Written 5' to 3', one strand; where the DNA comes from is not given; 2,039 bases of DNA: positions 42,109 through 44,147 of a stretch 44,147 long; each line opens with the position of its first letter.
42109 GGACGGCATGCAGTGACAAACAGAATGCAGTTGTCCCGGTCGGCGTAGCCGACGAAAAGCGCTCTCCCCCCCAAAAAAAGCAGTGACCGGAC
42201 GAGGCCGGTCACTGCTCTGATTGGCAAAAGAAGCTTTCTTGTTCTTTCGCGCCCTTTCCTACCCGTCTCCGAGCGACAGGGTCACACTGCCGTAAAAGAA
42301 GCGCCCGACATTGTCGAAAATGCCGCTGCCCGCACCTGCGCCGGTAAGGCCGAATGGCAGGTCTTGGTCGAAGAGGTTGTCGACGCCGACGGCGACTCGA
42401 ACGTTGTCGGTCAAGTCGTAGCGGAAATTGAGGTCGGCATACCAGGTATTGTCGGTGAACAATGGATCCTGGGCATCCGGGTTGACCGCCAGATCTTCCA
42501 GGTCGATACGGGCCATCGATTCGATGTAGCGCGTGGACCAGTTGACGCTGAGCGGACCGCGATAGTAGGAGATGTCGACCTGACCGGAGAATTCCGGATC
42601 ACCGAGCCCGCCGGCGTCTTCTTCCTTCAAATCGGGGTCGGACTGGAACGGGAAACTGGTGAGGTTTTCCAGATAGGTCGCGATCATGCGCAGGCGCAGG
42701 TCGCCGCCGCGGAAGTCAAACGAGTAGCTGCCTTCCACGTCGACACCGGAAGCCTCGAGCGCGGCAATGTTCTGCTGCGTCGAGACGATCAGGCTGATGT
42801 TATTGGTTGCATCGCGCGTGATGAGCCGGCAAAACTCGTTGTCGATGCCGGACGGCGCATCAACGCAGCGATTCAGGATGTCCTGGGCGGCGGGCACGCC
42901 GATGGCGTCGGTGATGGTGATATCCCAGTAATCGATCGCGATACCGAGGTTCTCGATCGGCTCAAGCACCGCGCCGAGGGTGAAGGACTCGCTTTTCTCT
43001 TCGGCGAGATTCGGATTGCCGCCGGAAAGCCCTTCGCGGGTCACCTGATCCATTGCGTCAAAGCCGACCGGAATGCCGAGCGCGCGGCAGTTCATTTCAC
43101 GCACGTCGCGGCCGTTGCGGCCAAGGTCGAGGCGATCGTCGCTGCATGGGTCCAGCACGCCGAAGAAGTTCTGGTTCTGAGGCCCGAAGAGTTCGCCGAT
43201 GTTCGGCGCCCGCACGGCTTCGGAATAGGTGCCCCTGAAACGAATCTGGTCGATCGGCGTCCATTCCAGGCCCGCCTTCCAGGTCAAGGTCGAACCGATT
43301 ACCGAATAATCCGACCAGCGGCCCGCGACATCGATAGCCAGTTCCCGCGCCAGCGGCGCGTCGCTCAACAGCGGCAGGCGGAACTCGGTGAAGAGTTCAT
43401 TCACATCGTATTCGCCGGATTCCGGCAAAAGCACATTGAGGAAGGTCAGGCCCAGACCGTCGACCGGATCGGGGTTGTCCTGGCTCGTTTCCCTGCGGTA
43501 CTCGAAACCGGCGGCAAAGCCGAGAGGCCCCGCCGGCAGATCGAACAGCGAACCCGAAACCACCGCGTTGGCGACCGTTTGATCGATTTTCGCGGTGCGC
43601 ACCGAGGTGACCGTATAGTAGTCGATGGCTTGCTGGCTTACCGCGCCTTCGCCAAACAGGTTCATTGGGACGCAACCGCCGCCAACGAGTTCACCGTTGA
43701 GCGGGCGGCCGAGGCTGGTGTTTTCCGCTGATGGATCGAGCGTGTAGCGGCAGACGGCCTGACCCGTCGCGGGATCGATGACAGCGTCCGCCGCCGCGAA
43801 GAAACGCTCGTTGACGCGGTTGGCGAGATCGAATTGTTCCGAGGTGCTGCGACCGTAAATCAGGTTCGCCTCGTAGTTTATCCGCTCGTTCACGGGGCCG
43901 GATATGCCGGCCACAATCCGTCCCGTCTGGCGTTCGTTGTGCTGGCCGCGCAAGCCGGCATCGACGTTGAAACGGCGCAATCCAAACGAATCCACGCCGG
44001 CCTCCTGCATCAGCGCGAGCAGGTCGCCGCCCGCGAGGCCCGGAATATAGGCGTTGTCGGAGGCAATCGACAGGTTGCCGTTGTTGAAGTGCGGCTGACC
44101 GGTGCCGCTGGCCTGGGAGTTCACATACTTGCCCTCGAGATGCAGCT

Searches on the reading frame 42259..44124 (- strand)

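Call 20: search_protein_families(library=pfam, proteins=[window:42259-44124:-])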
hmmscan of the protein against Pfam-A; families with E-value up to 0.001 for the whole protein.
window:42259-44124:- (621 aa): 1 family
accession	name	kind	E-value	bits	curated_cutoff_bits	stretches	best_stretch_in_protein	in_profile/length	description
PF00593.30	TonB_dep_Rec_b-barrel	-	1.1e-35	124.9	27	1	144-584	102-436/436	TonB dependent receptor-like, beta-barrel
